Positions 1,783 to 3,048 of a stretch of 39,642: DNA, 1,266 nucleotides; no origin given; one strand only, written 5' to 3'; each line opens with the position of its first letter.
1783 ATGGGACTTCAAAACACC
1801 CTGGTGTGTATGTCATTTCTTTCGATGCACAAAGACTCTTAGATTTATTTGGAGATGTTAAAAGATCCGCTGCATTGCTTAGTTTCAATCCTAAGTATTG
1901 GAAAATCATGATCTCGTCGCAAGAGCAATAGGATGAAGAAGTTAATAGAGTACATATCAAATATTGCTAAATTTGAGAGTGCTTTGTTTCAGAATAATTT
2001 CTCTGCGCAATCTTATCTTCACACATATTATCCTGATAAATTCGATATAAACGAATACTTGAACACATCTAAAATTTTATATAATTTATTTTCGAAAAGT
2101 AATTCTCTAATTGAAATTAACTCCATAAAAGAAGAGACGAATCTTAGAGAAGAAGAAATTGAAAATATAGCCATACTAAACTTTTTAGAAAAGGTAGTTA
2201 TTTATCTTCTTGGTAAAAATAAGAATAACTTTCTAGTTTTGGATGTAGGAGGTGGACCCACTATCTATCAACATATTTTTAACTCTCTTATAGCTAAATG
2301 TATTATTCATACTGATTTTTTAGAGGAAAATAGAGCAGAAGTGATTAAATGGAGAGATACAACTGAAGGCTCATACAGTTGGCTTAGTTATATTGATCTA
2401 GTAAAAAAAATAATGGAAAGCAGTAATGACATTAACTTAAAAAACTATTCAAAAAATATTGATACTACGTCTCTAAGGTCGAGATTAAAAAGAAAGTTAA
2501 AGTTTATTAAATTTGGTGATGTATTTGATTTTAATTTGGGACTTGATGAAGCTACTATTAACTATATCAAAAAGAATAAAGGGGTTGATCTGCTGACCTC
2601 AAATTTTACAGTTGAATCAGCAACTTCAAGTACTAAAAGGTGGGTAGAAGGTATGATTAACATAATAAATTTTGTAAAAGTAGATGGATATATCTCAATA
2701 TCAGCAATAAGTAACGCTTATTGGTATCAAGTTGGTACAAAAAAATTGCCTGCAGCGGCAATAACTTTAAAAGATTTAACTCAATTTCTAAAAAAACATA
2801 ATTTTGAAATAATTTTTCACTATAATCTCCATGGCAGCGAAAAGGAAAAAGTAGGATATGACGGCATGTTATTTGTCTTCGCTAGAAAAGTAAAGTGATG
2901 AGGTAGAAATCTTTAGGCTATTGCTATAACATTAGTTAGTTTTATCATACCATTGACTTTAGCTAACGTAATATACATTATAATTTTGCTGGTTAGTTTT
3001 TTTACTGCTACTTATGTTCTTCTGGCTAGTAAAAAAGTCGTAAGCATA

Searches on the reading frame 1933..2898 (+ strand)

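Call 34: search_protein_families(library=pfam, proteins=[window:1933-2898:+], max_evalue=0.01)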
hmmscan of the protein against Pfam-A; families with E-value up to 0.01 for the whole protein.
window:1933-2898:+ (321 aa): 1 family
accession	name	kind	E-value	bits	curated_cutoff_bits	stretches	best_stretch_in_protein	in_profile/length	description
PF01234.23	NNMT_PNMT_TEMT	-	9e-24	84.5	25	1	74-319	32-261/261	NNMT/PNMT/TEMT family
